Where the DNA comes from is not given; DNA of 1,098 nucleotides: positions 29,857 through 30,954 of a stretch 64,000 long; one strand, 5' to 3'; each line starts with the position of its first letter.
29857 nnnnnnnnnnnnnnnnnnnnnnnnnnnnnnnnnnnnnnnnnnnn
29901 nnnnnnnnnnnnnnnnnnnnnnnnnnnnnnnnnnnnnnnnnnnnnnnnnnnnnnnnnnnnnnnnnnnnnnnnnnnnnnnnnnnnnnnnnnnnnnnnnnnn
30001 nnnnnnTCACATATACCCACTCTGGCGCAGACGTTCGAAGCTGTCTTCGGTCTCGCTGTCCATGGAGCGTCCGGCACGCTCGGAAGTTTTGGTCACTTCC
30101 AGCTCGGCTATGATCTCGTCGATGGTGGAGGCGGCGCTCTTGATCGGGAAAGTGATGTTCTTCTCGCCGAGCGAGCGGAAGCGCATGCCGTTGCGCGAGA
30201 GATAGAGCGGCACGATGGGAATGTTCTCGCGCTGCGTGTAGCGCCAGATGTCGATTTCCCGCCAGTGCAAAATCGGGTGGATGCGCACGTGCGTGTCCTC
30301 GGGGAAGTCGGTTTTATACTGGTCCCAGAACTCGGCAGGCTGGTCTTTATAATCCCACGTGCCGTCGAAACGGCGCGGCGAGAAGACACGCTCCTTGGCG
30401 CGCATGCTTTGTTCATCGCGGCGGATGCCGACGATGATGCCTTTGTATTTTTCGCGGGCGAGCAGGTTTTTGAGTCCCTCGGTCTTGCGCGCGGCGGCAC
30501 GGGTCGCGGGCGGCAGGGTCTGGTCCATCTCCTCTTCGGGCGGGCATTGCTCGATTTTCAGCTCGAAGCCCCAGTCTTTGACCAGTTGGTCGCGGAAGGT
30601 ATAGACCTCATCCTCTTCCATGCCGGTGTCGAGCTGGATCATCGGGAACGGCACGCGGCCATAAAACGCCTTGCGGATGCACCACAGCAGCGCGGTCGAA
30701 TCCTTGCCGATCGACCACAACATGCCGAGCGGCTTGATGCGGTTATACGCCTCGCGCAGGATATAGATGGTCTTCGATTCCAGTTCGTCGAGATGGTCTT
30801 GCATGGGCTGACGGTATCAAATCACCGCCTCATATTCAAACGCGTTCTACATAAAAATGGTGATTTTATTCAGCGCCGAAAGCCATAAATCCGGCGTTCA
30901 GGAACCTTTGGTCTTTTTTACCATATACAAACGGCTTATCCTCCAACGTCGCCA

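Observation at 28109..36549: PAPS-generating genes (cysD, cysNC, cysQ) are transcriptionally fused to a flagellin / TPR-GT41 / GT2 glycosylation locus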

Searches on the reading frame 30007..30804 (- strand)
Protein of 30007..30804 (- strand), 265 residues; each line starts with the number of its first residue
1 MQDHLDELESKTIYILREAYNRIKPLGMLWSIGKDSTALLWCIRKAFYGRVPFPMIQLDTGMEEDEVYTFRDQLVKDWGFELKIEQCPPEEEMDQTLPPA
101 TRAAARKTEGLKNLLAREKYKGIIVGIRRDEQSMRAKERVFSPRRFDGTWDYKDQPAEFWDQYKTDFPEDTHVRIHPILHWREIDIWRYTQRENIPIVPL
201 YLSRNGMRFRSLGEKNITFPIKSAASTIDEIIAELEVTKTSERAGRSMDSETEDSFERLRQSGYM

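Call 4: search_protein_families(library=pfam, proteins=[window:30007-30804:-])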
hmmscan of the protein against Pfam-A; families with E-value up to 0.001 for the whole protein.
window:30007-30804:- (265 aa): 1 family
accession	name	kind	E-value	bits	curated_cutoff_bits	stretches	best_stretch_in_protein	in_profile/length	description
PF01507.26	PAPS_reduct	-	2.8e-30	106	22.5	1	28-216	4-171/175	Phosphoadenosine phosphosulfate reductase domain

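Call 5: search_protein_families(library=ncbifam, proteins=[window:30007-30804:-])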
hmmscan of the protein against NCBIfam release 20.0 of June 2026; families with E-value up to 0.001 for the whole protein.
window:30007-30804:- (265 aa): 12 families
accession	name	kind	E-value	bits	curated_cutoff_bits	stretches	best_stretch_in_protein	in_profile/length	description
NF003587.0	PRK05253.1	subfamily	1.1e-94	317.2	195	2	2-204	6-212/301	sulfate adenylyltransferase subunit CysD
NF009214.0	PRK12563.1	equivalog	3.7e-67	227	413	2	2-204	21-227/317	sulfate adenylyltransferase subunit CysD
TIGR02039.1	CysD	subfamily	2.6e-65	221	396.6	2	5-204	1-204/294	sulfate adenylyltransferase, small subunit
NF002537.0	PRK02090.1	equivalog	3.8e-13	49.6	154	1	15-222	31-217/244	phosphoadenylyl-sulfate reductase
TIGR00434.1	cysH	subfamily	5.7e-09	36.2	165.1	1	53-224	40-194/214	phosophoadenylyl-sulfate reductase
TIGR02055.1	APS_reductase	subfamily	2.3e-08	34.1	235.3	1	52-224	19-174/194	adenylylsulfate reductase, thioredoxin dependent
NF010367.0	PRK13795.1-2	equivalog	6.2e-08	31.5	456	1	2-202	220-404/584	hypothetical protein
NF006327.0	PRK08557.1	equivalog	1.7e-06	27.1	366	1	3-201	157-342/415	hypothetical protein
TIGR02057.1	PAPS_reductase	equivalog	6.1e-06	26.3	254.2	0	51-223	49-204/224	phosphoadenosine phosphosulfate reductase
NF010366.0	PRK13795.1-1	equivalog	8.3e-06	24.2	745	0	3-99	242-343/667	hypothetical protein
NF006351.0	PRK08576.1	equivalog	1.1e-05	24.3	290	1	5-139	218-350/436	hypothetical protein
NF010368.0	PRK13795.1-3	equivalog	6.2e-05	21.4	588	0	4-100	227-323/635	hypothetical protein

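Call 28: find_related_loci(query=window:30007-30804:-, collection=genome_contigs, flank=10000)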
Query window:30007-30804:- (265 aa) in genome_contigs; peptide patterns used: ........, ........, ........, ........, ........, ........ (x = any residue, [..] = any of these).
224 stretches matched a pattern; 170 encode a relative of the query (tblastn E <= 1e-3); the best 80 are kept; 80 distinct loci.
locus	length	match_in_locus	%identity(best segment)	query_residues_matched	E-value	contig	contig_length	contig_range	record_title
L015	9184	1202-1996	97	1-265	1e-177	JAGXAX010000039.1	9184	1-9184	MAG: Alphaproteobacteria bacterium isolate REEB87 contig-150_10311, whole genome shotgun sequence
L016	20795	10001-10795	98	1-265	1e-177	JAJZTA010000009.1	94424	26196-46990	MAG: Proteobacteria bacterium isolate SKS3.bin62 NODE_308_length_94424_cov_3.729122, whole genome shotgun sequence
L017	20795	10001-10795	96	1-265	7e-175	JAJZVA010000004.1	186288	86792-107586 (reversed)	MAG: Proteobacteria bacterium isolate SKS4.bin7 NODE_89_length_186288_cov_11.523939, whole genome shotgun sequence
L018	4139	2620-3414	92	1-265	1e-173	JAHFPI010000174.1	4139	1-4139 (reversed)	MAG: Rhodospirillales bacterium isolate nzgw523 NODE_81970_length_4140_cov_2.691714, whole genome shotgun sequence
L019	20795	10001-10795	91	1-265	5e-166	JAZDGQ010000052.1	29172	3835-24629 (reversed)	MAG: Pseudomonadota bacterium isolate MEGAHIT-group-0.273 k141_12007162, whole genome shotgun sequence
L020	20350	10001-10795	88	1-265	9e-159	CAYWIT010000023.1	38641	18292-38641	MAG TPA_asm: uncultured Rhodospirillaceae bacterium isolate SRP263991_co5_116 genome assembly, contig: NODE_2190_length_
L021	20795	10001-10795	87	1-265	1e-158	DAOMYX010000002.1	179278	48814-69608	MAG TPA_asm: Alphaproteobacteria bacterium isolate AMR_MDS_5615 NODE_32_length_179278_cov_22.593964, whole genome shotgu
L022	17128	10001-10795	86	1-265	4e-158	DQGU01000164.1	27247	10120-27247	MAG TPA_asm: Rhodospirillaceae bacterium isolate UBA8982 contig_8307, whole genome shotgun sequence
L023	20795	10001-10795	85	1-265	6e-155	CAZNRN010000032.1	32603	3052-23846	MAG TPA_asm: uncultured Micavibrio sp. isolate binchicken_co199_124 genome assembly, contig: NODE_1210_length_32603_cov_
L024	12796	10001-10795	85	1-265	8e-154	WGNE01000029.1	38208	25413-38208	MAG: Alphaproteobacteria bacterium isolate RI_263 c_000000054029, whole genome shotgun sequence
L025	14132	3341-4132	84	2-265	7e-154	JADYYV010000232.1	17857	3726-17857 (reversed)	MAG: Alphaproteobacteria bacterium isolate SJ545 c_000001187941, whole genome shotgun sequence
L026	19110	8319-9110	84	2-265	7e-154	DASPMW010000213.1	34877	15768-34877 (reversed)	MAG TPA_asm: Patescibacteria group bacterium isolate SMAG_U12103 k141_247429, whole genome shotgun sequence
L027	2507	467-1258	84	2-265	9e-163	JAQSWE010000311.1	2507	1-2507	MAG: Alphaproteobacteria bacterium isolate C_No_T20_C_bin.40 scaffold_75816, whole genome shotgun sequence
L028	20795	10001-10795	83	1-265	1e-152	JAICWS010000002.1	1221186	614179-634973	MAG: Alphaproteobacteria bacterium isolate LS_FP_2_bin.61 k141_1306701_length_1221186_cov_27.3567, whole genome shotgun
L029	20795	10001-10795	84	1-265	9e-153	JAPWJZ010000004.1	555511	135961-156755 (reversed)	MAG: Micavibrio sp. isolate Chal_Metagen_Bin5 10126, whole genome shotgun sequence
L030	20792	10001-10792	83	2-265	2e-152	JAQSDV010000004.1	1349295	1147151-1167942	MAG: bacterium isolate D1-2020 MAG006 NODE_2_length_1349295_cov_27.895650, whole genome shotgun sequence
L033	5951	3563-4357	84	1-265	2e-152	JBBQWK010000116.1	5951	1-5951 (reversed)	MAG: Alphaproteobacteria bacterium isolate Co_metawrap_2052 Cmw_2052_k141_14759385_length_5951_cov_8.0000, whole genome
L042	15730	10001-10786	76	4-265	6e-141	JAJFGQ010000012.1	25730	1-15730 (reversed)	MAG: Alphaproteobacteria bacterium isolate OFTM257 OFTM257_11, whole genome shotgun sequence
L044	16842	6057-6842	77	4-265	3e-140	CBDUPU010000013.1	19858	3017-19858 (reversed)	MAG TPA_asm: uncultured Rhodospirillales bacterium isolate SRR22808126_concoct_9 genome assembly, contig: ERZ25043457.13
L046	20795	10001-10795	74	1-265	1e-138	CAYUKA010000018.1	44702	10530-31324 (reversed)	MAG TPA_asm: uncultured Micavibrio sp. isolate SRP141376_co5_384 genome assembly, contig: NODE_1844_length_44702_cov_6.0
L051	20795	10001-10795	73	1-265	6e-137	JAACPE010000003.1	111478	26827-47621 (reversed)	MAG: Alphaproteobacteria bacterium isolate CG_2015-02_44_15 CG_2015-02_curated_scaffold_65, whole genome shotgun sequenc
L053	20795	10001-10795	74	1-265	1e-136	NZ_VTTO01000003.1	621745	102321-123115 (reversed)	Azospirillum sp. B21 NODE_3_length_621745, whole genome shotgun sequence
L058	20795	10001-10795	73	1-265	5e-136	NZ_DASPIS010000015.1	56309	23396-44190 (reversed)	MAG: Azospirillum sp. isolate SMAG_U11989 k141_1941, whole genome shotgun sequence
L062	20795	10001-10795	73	1-265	1e-135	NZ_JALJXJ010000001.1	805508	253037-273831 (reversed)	Azospirillum lipoferum strain Sp59b Ga0451087_01, whole genome shotgun sequence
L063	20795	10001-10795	73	1-265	2e-135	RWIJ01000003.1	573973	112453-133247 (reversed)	Azospirillum sp. 412522 scaffold_3_size573973, whole genome shotgun sequence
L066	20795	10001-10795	73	1-265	8e-135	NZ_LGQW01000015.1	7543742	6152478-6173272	Azospirillum sp. TSH64 Contig01, whole genome shotgun sequence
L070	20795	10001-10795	73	1-265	4e-135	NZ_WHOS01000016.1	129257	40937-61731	Azospirillum melinis strain TMCY0552 NODE_16_length_129258_cov_47.692978_1-129258, whole genome shotgun sequence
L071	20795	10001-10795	73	1-265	4e-135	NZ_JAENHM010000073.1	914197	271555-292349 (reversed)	Azospirillum endophyticum strain YIM B02556 GCM70020048_73, whole genome shotgun sequence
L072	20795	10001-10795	73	1-265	8e-135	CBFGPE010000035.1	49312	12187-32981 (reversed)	MAG TPA_asm: uncultured Azospirillum sp. isolate SRR14536363_concoct_32 genome assembly, contig: ERZ27321112.259, whole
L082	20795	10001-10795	72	1-265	2e-134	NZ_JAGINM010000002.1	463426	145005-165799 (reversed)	Azospirillum agricola strain CC-HIH038 Ga0451084_02, whole genome shotgun sequence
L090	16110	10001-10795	73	1-265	9e-133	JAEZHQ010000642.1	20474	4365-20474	MAG: Proteobacteria bacterium isolate OH_CDB_146 k127_2018033, whole genome shotgun sequence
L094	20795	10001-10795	71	1-265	2e-132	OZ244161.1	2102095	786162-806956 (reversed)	MAG: uncultured Micavibrio sp. isolate 3335b24b-bea8-45d1-9dde-daf9fb9c2b4f genome assembly, chromosome: 1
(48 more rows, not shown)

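Call 33: search_protein_families(library=pfam, proteins=[L042:8597-9949:+, L082:5396-7411:+, L071:9294-10004:+, L072:17918-18946:-, L044:2700-3494:-, L094:4468-6198:+, L063:36-1355:+, L066:1936-2817:+, L070:2445-3452:+, L053:15087-16172:+], max_evalue=0.0001)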
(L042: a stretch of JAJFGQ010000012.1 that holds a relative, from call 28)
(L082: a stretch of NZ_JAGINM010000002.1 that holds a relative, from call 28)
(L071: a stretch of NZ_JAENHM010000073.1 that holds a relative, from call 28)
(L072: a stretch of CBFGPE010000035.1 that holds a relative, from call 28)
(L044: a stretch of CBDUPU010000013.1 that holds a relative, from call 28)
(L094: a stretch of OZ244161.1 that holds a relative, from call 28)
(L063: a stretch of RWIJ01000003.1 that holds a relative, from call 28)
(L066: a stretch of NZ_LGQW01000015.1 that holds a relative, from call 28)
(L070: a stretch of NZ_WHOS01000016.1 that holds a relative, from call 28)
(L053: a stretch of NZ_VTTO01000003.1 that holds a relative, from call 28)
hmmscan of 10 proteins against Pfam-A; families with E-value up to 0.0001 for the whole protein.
L042:8597-9949:+ (450 aa): 4 families
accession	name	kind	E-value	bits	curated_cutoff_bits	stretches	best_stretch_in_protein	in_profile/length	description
PF03721.20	UDPG_MGDP_dh_N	-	1.1e-66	224.4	27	1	1-184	1-187/187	UDP-glucose/GDP-mannose dehydrogenase family, NAD binding domain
PF00984.24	UDPG_MGDP_dh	-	1.2e-37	128.3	25.4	1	201-293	1-93/94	UDP-glucose/GDP-mannose dehydrogenase family, central domain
PF03720.21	UDPG_MGDP_dh_C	-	3.6e-34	117.7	30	1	317-417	1-102/103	UDP-glucose/GDP-mannose dehydrogenase family, UDP binding domain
PF03446.21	NAD_binding_2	-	1.6e-05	25.4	21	0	2-136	1-108/161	NAD binding domain of 6-phosphogluconate dehydrogenase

L082:5396-7411:+ (671 aa): 0 families

L071:9294-10004:+ (236 aa): 1 family
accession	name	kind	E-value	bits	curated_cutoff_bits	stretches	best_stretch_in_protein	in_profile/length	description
PF01507.26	PAPS_reduct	-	5.1e-39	134.5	22.5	1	35-204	2-174/175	Phosphoadenosine phosphosulfate reductase domain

L072:17918-18946:- (342 aa): 1 family
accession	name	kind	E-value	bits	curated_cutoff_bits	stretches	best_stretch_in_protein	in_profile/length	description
PF00990.26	GGDEF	-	4e-46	157.2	23.8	1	177-336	1-161/161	Diguanylate cyclase, GGDEF domain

L044:2700-3494:- (264 aa): 1 family
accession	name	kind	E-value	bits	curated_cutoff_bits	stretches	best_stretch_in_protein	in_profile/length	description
PF07277.16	SapC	-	2.2e-71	240.4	28.9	1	30-248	1-220/220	SapC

L094:4468-6198:+ (576 aa): 6 families
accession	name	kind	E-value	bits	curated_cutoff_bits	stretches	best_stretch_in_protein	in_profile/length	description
PF00441.29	Acyl-CoA_dh_1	-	2.4e-29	102.9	22.4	1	278-437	1-144/150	Acyl-CoA dehydrogenase, C-terminal domain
PF12806.12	Acyl-CoA_dh_C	-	8.1e-28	97.5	30.3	1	469-573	16-122/124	Acetyl-CoA dehydrogenase C-terminal like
PF02770.24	Acyl-CoA_dh_M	-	3.6e-13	49.9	33.3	1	162-265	2-96/97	Acyl-CoA dehydrogenase, middle domain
PF02771.21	Acyl-CoA_dh_N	-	1.1e-09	39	22.9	1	80-156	35-112/113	Acyl-CoA dehydrogenase, N-terminal domain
PF08028.16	Acyl-CoA_dh_2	-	4.6e-08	33.9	22.7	1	295-431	3-133/134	Acyl-CoA dehydrogenase, C-terminal domain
PF22924.1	ACOX_C_alpha1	-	3.2e-07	30.7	27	1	287-433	3-159/169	Acyl-CoA oxidase, C-alpha1 domain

L063:36-1355:+ (439 aa): 2 families
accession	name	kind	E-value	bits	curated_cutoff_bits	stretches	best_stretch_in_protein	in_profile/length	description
PF02518.31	HATPase_c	-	4.1e-24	85.6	26.4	1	329-439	2-108/111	Histidine kinase-, DNA gyrase B-, and HSP90-like ATPase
PF00512.31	HisKA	-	1.6e-22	79.8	26.9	1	214-282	1-66/66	His Kinase A (phospho-acceptor) domain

L066:1936-2817:+ (293 aa): 0 families

L070:2445-3452:+ (335 aa): 0 families

L053:15087-16172:+ (361 aa): 3 families
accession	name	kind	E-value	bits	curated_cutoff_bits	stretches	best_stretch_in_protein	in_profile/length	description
PF03060.21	NMO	-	1.1e-89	301.5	28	1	17-350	11-330/331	Nitronate monooxygenase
PF00478.31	IMPDH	-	2.4e-10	40.4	25.6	1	156-250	151-245/345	IMP dehydrogenase / GMP reductase domain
PF01070.24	FMN_dh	-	3.8e-06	26.6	24.9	1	196-247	255-308/350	FMN-dependent dehydrogenase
